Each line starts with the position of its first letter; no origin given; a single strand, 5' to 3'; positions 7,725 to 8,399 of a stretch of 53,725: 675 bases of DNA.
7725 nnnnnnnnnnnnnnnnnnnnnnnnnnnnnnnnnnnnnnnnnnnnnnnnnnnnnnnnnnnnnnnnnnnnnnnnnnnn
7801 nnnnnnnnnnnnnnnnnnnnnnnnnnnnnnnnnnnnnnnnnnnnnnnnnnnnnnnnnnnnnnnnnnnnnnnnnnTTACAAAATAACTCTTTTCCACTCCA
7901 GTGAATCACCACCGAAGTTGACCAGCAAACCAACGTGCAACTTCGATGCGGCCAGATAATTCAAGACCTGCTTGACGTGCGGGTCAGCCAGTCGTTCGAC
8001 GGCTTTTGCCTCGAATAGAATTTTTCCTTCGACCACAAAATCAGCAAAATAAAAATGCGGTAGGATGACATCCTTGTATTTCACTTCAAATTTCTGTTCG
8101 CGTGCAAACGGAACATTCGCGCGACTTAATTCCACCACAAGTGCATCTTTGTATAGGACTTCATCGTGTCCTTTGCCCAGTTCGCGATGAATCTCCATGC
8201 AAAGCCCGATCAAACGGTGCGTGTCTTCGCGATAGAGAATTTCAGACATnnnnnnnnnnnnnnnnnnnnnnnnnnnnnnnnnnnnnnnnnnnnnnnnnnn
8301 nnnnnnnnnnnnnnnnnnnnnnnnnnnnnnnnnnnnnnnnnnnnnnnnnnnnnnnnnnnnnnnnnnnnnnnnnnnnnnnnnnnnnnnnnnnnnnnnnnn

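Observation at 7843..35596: One inverted-repeat architecture, three unrelated cargos: a candidate family of transposase-less cargo cassettes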

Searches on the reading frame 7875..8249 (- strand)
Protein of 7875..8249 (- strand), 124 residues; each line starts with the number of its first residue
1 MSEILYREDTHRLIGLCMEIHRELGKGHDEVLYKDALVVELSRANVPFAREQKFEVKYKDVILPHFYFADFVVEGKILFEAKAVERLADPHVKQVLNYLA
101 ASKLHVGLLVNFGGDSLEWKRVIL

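Call 10: search_protein_families(library=pfam, proteins=[window:7875-8249:-], max_evalue=0.01)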
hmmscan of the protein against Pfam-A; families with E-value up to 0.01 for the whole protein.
window:7875-8249:- (124 aa): 1 family
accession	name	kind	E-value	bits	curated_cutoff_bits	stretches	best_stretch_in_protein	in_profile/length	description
PF13366.12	PDDEXK_3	-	6.7e-34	117.2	22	1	9-122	3-117/117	PD-(D/E)XK nuclease superfamily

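Call 11: search_protein_families(library=ncbifam, proteins=[window:7875-8249:-], max_evalue=0.01)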
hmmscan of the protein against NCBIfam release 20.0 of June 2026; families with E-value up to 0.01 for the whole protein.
window:7875-8249:- (124 aa): 1 family
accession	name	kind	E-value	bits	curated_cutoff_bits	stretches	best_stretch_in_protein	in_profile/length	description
TIGR04256.1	GxxExxY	subfamily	8.2e-38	129.4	35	1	10-123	3-116/116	GxxExxY protein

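Call 12: find_encoding_contigs(protein=window:7875-8249:-, flank=5000, max_places=10)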
Protein window:7875-8249:- (124 aa): 19 contigs read that carry it; 10 places shown.
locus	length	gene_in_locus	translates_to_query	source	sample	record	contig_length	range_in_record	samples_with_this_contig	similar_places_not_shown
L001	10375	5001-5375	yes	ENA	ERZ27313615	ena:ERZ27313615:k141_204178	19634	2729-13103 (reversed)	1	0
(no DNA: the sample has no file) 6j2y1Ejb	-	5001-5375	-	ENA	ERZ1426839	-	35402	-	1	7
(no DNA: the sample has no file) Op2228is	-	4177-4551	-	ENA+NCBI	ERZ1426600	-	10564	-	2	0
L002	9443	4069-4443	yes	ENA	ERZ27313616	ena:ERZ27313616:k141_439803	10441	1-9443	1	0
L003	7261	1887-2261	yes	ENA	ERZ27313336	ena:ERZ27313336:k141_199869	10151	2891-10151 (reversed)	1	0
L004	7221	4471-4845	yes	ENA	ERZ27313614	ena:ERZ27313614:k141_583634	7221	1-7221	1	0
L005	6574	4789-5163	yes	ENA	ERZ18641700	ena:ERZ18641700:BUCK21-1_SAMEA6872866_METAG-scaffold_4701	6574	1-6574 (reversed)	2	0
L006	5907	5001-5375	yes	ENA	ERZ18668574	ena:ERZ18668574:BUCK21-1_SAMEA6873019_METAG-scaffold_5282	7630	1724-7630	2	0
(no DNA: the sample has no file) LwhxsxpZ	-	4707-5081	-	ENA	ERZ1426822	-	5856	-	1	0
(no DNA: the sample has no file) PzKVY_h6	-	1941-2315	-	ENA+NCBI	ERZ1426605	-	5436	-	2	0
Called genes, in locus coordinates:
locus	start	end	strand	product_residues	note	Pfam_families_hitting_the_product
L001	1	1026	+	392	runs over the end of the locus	-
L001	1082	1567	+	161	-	-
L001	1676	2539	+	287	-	PF01040:UbiA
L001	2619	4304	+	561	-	PF03460:NIR_SIR_ferr, PF01077:NIR_SIR, PF03460:NIR_SIR_ferr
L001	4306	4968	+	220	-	PF01507:PAPS_reduct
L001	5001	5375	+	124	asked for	PF13366:PDDEXK_3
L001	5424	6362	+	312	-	PF01507:PAPS_reduct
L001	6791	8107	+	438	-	PF00009:GTP_EFTU, PF22594:GTP-eEF1A_C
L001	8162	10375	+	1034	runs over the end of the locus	PF05170:AsmA (faint), PF05359:DUF748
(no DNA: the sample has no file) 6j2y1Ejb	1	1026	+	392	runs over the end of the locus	-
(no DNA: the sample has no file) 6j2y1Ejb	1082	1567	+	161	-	-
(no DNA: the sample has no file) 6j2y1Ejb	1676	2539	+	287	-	PF01040:UbiA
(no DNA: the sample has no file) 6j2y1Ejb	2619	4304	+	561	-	PF03460:NIR_SIR_ferr, PF01077:NIR_SIR, PF03460:NIR_SIR_ferr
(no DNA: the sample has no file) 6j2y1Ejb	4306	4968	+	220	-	PF01507:PAPS_reduct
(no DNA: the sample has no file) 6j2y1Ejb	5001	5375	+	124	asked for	PF13366:PDDEXK_3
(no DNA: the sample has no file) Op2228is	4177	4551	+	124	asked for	PF13366:PDDEXK_3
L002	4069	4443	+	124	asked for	PF13366:PDDEXK_3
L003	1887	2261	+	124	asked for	PF13366:PDDEXK_3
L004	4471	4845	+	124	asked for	PF13366:PDDEXK_3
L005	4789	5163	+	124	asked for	PF13366:PDDEXK_3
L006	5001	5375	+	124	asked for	PF13366:PDDEXK_3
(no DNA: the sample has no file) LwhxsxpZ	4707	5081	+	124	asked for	PF13366:PDDEXK_3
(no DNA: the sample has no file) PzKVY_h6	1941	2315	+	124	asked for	PF13366:PDDEXK_3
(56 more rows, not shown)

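Call 48: find_related_loci(query=A1, collection=metagenome_contigs, flank=1500)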
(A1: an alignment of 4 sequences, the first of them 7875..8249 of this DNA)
Query A1 (124 aa) in metagenome_contigs; peptide patterns used: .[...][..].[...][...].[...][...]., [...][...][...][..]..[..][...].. (x = any residue, [..] = any of these).
600 stretches matched a pattern (row limit reached: there are more); 551 encode a relative of the query (tblastn E <= 1e-3); the best 80 are kept; 80 distinct loci.
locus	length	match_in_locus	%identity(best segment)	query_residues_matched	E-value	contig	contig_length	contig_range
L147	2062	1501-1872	52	1-124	3e-44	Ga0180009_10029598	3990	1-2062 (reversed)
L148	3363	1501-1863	50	5-124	4e-38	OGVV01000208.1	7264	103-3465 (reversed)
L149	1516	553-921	48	1-123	6e-38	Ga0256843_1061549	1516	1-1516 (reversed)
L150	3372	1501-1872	47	1-124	6e-37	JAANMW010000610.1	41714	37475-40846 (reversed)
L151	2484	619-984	45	3-124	8e-37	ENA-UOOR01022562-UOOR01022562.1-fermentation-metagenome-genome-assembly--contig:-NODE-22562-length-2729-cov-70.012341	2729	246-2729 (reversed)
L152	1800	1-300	60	25-124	2e-36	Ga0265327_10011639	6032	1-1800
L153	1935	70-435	48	2-123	1e-35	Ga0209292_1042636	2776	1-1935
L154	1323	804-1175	46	1-124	4e-35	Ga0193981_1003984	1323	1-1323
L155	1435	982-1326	48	10-124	6e-35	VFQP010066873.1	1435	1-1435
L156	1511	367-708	47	10-123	5e-34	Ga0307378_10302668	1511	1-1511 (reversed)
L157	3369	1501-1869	43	1-123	6e-33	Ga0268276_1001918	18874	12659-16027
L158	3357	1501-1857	46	5-123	5e-32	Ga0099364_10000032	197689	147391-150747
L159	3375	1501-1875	43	1-124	3e-32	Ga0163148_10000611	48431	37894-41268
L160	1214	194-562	46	1-124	6e-33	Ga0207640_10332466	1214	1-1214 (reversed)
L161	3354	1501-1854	41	6-123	2e-31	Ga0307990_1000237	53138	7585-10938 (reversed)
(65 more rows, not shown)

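Call 52: search_solved_structures(query=window:7875-8249:-, max_evalue=1, show_alignments=2)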
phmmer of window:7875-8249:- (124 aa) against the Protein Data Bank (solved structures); distinct sequences matched with E-value up to 1: 0.

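Call 55: find_homologous_proteins(query=window:7875-8249:-, max_evalue=1e-10)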
Query window:7875-8249:- (124 aa): 2101 proteins with E <= 1e-10 among 2116 candidates; the best 120 are listed.
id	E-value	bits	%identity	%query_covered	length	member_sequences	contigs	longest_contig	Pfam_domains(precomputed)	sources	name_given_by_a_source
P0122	1.4e-75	269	100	100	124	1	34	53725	PF13366.13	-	-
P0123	2.6e-75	268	100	100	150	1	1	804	PF13366.13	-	-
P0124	3.7e-75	268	99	100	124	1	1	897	PF13366.13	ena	-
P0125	1.6e-74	266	99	100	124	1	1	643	PF13366.13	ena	-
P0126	5.6e-74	264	98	100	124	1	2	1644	PF13366.13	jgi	-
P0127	8.2e-73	260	97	100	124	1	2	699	PF13366.13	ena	-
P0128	8.9e-73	260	97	100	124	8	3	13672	PF13366.13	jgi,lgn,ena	jgi:hypothetical protein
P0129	1.0e-71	257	95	100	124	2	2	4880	PF13366.13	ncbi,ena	-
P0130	2.2e-70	252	90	100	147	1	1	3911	PF13366.13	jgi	jgi:GxxExxY protein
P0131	4.6e-69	248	90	100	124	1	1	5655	PF13366.13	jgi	jgi:GxxExxY protein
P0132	7.3e-69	248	91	100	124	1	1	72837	PF13366.13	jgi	jgi:GxxExxY protein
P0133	1.4e-68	247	90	100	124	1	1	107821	PF13366.13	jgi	jgi:GxxExxY protein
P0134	3.4e-68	245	90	100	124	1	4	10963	PF13366.13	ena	-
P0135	6.0e-68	245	92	100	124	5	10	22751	PF13366.13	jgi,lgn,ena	jgi:GxxExxY protein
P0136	6.4e-68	245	89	100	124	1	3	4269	PF13366.13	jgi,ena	-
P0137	2.7e-67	243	89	100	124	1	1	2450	PF13366.13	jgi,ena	jgi:GxxExxY protein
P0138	3.8e-67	242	89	100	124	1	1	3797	PF13366.13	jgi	jgi:GxxExxY protein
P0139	7.2e-67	241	89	100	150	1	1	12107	PF13366.13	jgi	jgi:GxxExxY protein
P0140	7.3e-67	241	85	100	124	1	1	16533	PF13366.13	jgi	jgi:GxxExxY protein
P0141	8.0e-67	241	88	100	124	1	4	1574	PF13366.13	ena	-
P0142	8.1e-67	241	85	100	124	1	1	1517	PF13366.13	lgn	-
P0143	1.3e-66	240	89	100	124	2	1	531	PF13366.13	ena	-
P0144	1.5e-66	240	87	100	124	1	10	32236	PF13366.13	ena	-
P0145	2.0e-66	240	88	100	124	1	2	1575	PF13366.13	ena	-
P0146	2.7e-66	239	87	100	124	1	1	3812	PF13366.13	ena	-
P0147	3.0e-66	239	89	100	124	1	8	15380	PF13366.13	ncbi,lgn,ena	-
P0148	1.2e-65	237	85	100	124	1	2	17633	PF13366.13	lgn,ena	-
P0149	2.2e-65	236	85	100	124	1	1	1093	PF13366.13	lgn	-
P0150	2.4e-65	236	86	100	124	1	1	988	PF13366.13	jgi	jgi:GxxExxY protein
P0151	3.3e-65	236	87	100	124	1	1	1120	PF13366.13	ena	-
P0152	5.3e-65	235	85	100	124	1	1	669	PF13366.13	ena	-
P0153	6.0e-65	235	86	100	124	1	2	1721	PF13366.13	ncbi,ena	-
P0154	6.6e-65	235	84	100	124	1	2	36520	PF13366.13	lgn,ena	-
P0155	8.1e-65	235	87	100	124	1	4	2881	PF13366.13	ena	-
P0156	1.2e-64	234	85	100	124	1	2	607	PF13366.13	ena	-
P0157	3.1e-64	233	85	100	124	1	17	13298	PF13366.13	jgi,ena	-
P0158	4.7e-64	232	87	100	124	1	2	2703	PF13366.13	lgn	-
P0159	8.3e-64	231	83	100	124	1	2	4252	PF13366.13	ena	-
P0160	8.9e-64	231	83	100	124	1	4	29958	PF13366.13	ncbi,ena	-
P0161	1.1e-63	231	83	100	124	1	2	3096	PF13366.13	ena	-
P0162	2.6e-63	230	82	100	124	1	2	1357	PF13366.13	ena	-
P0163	3.2e-63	229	84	100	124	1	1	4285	PF13366.13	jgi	jgi:GxxExxY protein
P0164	3.5e-63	229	84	100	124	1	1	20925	PF13366.13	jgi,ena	-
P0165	3.7e-63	229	82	100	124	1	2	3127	PF13366.13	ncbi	-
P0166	3.7e-63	229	84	100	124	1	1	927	PF13366.13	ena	-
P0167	4.0e-63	229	82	100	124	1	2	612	PF13366.13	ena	-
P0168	4.1e-63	229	84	100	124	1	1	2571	PF13366.13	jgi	jgi:GxxExxY protein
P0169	4.4e-63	229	84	100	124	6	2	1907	PF13366.13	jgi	jgi:GxxExxY protein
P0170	5.1e-63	229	85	100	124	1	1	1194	PF13366.13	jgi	jgi:GxxExxY protein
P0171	7.2e-63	228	85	100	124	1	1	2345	PF13366.13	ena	-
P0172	1.0e-62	228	83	100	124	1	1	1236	PF13366.13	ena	-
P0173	1.1e-62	228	85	100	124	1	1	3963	PF13366.13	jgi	jgi:GxxExxY protein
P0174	1.2e-62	228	81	100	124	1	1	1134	PF13366.13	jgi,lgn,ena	-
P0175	1.3e-62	227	82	100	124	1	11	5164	PF13366.13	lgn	-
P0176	1.5e-62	227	81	100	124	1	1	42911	PF13366.13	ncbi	-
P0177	2.0e-62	227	81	100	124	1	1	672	PF13366.13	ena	-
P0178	2.3e-62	227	82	100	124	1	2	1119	PF13366.13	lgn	-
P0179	2.4e-62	227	81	100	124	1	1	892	PF13366.13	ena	-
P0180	2.4e-62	227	81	100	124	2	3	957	PF13366.13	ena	-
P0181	2.4e-62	227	83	100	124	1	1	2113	PF13366.13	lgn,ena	-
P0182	2.9e-62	226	86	100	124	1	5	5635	PF13366.13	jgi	jgi:GxxExxY protein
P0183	2.9e-62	226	81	100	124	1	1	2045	PF13366.13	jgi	jgi:GxxExxY protein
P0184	3.3e-62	226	82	100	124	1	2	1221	PF13366.13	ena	-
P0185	3.4e-62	226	81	100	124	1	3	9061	PF13366.13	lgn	-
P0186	3.9e-62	226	81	100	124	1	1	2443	PF13366.13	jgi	jgi:GxxExxY protein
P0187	5.0e-62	226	82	100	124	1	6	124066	PF13366.13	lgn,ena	-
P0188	5.2e-62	225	84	100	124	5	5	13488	PF13366.13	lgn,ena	-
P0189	6.9e-62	225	80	100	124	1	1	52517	PF13366.13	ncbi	-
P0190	7.4e-62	225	83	100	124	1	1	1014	PF13366.13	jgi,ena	-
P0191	8.3e-62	225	80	100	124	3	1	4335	PF13366.13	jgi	jgi:GxxExxY protein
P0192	9.4e-62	225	85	100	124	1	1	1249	PF13366.13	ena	-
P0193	1.0e-61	225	81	100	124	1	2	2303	PF13366.13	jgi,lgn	jgi:GxxExxY protein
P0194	1.0e-61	224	84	100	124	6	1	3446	PF13366.13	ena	-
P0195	1.1e-61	224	82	100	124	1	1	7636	PF13366.13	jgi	jgi:GxxExxY protein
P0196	1.1e-61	224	82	100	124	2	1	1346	PF13366.13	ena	-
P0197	1.2e-61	224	83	100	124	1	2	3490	PF13366.13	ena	-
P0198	1.4e-61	224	84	100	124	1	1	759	PF13366.13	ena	-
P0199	1.4e-61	224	83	100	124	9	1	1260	PF13366.13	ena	-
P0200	1.5e-61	224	83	100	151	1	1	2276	PF13366.13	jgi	jgi:GxxExxY protein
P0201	1.7e-61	224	79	100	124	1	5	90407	PF13366.13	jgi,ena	-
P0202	1.7e-61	224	82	100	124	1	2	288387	PF13366.13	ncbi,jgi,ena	jgi:GxxExxY protein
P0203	1.8e-61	224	82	100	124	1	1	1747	PF13366.13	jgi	jgi:GxxExxY protein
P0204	1.8e-61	224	81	100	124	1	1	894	PF13366.13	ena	-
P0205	2.0e-61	224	82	100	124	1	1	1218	PF13366.13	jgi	-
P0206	2.0e-61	224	81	100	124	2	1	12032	PF13366.13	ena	-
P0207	2.1e-61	224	84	100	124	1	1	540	PF13366.13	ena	-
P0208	2.1e-61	224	83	100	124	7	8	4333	PF13366.13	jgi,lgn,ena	-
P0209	2.4e-61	223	82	100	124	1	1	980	PF13366.13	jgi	jgi:GxxExxY protein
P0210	2.7e-61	223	81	100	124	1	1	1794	PF13366.13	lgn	-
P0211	3.0e-61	223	81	100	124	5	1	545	PF13366.13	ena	-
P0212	3.0e-61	223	83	100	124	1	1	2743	PF13366.13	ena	-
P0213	3.3e-61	223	81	100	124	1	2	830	PF13366.13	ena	-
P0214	3.4e-61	223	81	100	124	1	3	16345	PF13366.13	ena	-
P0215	3.7e-61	223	82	100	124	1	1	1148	PF13366.13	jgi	-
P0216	3.7e-61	223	81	100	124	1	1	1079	PF13366.13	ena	-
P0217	3.8e-61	223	81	100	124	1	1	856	PF13366.13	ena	-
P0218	3.9e-61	223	81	100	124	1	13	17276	PF13366.13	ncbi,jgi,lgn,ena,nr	ncbi:MAG: GxxExxY protein [Verrucomicrobia bacterium]|nr:GxxExxY protein [Verrucomicrobiota bacteriu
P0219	4.0e-61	223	81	100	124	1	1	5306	PF13366.13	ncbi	-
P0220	4.8e-61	222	81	100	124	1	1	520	PF13366.13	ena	-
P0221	4.9e-61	222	81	100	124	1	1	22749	PF13366.13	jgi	-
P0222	4.9e-61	222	78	100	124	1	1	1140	PF13366.13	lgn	-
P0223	4.9e-61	222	81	100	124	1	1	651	PF13366.13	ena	-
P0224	5.5e-61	222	81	100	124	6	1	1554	PF13366.13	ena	-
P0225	5.6e-61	222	85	100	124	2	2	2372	PF13366.13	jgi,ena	jgi:GxxExxY protein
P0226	6.1e-61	222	81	100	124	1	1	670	PF13366.13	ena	-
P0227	7.6e-61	222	81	100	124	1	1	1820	PF13366.13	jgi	jgi:GxxExxY protein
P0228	1.1e-60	221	81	100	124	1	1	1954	PF13366.13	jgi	jgi:GxxExxY protein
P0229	1.2e-60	221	81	100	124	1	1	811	PF13366.13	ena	-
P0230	1.4e-60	221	80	100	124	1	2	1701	PF13366.13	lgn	-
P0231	1.5e-60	221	83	100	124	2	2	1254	PF13366.13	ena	-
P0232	1.5e-60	221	81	100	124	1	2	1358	PF13366.13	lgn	-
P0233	1.6e-60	221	81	100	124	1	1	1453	PF13366.13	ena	-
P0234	1.7e-60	221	83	100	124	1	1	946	PF13366.13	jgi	jgi:GxxExxY protein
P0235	1.8e-60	221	81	100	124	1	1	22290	PF13366.13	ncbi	-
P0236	1.8e-60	220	80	100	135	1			PF13366.13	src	-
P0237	2.0e-60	220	81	100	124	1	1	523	PF13366.13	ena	-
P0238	2.0e-60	220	81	100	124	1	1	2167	PF13366.13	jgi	jgi:GxxExxY protein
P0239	2.1e-60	220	82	100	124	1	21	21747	PF13366.13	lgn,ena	-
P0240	2.3e-60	220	81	100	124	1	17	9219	PF13366.13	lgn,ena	-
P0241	2.4e-60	220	81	100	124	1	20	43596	PF13366.13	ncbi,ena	-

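Call 56: find_encoding_contigs(protein=P0133, flank=3000, max_places=3)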
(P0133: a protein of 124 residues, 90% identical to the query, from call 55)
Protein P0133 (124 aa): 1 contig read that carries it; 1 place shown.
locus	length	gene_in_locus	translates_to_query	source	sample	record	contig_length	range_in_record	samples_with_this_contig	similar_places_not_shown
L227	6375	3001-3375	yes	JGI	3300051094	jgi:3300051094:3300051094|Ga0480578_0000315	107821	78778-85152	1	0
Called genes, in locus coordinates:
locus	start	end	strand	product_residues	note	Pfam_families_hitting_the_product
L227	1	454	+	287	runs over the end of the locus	PF01040:UbiA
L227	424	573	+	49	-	-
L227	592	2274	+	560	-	PF03460:NIR_SIR_ferr, PF01077:NIR_SIR, PF03460:NIR_SIR_ferr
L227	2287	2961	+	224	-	PF01507:PAPS_reduct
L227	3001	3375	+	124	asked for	PF13366:PDDEXK_3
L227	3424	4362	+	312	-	PF01507:PAPS_reduct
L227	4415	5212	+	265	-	PF10994:DUF2817 (weak), PF00246:Peptidase_M14, PF24827:AstE_AspA_cat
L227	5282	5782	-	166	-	PF00160:Pro_isomerase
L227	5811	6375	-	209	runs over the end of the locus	PF00160:Pro_isomerase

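Call 57: find_encoding_contigs(protein=P0132, flank=3000, max_places=3)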
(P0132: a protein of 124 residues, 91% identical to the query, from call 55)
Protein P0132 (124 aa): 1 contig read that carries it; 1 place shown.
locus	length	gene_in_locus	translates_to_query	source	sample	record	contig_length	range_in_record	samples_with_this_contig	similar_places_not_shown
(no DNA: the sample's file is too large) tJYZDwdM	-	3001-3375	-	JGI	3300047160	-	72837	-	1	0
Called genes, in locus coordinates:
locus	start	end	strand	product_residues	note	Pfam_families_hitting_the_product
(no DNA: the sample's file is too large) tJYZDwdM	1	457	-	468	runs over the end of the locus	-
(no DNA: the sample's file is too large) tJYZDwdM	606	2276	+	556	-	PF03460:NIR_SIR_ferr, PF01077:NIR_SIR, PF03460:NIR_SIR_ferr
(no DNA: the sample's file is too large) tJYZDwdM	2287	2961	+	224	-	PF01507:PAPS_reduct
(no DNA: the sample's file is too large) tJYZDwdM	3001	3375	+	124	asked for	PF13366:PDDEXK_3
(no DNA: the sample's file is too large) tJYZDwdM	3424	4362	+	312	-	PF01507:PAPS_reduct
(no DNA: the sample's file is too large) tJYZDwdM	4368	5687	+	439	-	PF00009:GTP_EFTU, PF01926:MMR_HSR1 (faint), PF22594:GTP-eEF1A_C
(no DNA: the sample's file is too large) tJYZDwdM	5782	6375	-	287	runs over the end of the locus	-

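Call 58: find_encoding_contigs(protein=P0135, flank=3000, max_places=6)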
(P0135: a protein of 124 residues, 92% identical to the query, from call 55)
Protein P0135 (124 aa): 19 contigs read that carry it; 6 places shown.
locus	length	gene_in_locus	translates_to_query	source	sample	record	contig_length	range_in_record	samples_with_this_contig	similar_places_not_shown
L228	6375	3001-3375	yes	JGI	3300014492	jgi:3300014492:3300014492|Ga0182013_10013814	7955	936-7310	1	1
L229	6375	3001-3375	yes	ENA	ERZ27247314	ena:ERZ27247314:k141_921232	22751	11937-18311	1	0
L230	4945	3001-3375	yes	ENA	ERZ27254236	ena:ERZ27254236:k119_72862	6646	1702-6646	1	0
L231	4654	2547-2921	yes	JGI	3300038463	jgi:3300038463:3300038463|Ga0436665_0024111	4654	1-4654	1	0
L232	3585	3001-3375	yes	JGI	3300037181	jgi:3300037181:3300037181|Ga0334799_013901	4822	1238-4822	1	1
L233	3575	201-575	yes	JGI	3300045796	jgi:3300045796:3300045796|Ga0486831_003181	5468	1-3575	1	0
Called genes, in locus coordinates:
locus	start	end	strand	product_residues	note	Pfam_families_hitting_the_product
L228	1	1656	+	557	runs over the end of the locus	PF03460:NIR_SIR_ferr, PF01077:NIR_SIR, PF03460:NIR_SIR_ferr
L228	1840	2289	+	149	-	PF08843:AbiEii (weak)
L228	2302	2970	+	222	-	PF01507:PAPS_reduct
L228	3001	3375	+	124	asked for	PF13366:PDDEXK_3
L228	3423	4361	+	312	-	PF01507:PAPS_reduct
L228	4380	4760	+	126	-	PF05635:23S_rRNA_IVP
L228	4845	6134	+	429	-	PF00009:GTP_EFTU, PF22594:GTP-eEF1A_C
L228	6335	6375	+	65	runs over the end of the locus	-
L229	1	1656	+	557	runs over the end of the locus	PF03460:NIR_SIR_ferr, PF01077:NIR_SIR, PF03460:NIR_SIR_ferr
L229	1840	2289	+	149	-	PF08843:AbiEii (weak)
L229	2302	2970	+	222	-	PF01507:PAPS_reduct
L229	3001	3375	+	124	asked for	PF13366:PDDEXK_3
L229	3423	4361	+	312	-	PF01507:PAPS_reduct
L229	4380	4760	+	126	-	PF05635:23S_rRNA_IVP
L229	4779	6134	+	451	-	PF00009:GTP_EFTU, PF22594:GTP-eEF1A_C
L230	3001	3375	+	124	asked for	PF13366:PDDEXK_3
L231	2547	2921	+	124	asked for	PF13366:PDDEXK_3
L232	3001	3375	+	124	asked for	PF13366:PDDEXK_3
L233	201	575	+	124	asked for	PF13366:PDDEXK_3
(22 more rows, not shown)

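Call 64: search_protein_families(library=padloc, proteins=[window:7875-8249:-], max_evalue=0.01)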
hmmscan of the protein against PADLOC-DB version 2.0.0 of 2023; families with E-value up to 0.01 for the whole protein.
window:7875-8249:- (124 aa): 0 families

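Call 69: predict_structure(alignment_id=A2)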
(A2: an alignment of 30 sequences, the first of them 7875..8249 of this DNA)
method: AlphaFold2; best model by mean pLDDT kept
length: 124 residues; sequences in the alignment: 30
mean_pLDDT: 62.7   pTM: 0.59
mean pLDDT of the five models: 62.7, 56.8, 51.6, 50.1, 32.9
residues with pLDDT >= 90: 0; 70-90: 44; 50-70: 64; < 50: 16
segments of 3 or more residues with pLDDT < 50: 1-7, 119-124
pLDDT, mean of each block of 10 residues (from residue 1): 41 72 73 80 82 69 64 67 53 58 52 52 38
secondary structure, 60 per line:
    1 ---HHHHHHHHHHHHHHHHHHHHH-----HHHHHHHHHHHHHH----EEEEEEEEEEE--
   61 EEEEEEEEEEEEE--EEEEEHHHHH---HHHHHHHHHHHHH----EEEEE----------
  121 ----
elements in order: H4-24 H30-43 E48-58 E61-73 E76-80 H81-85 H89-101 E106-110
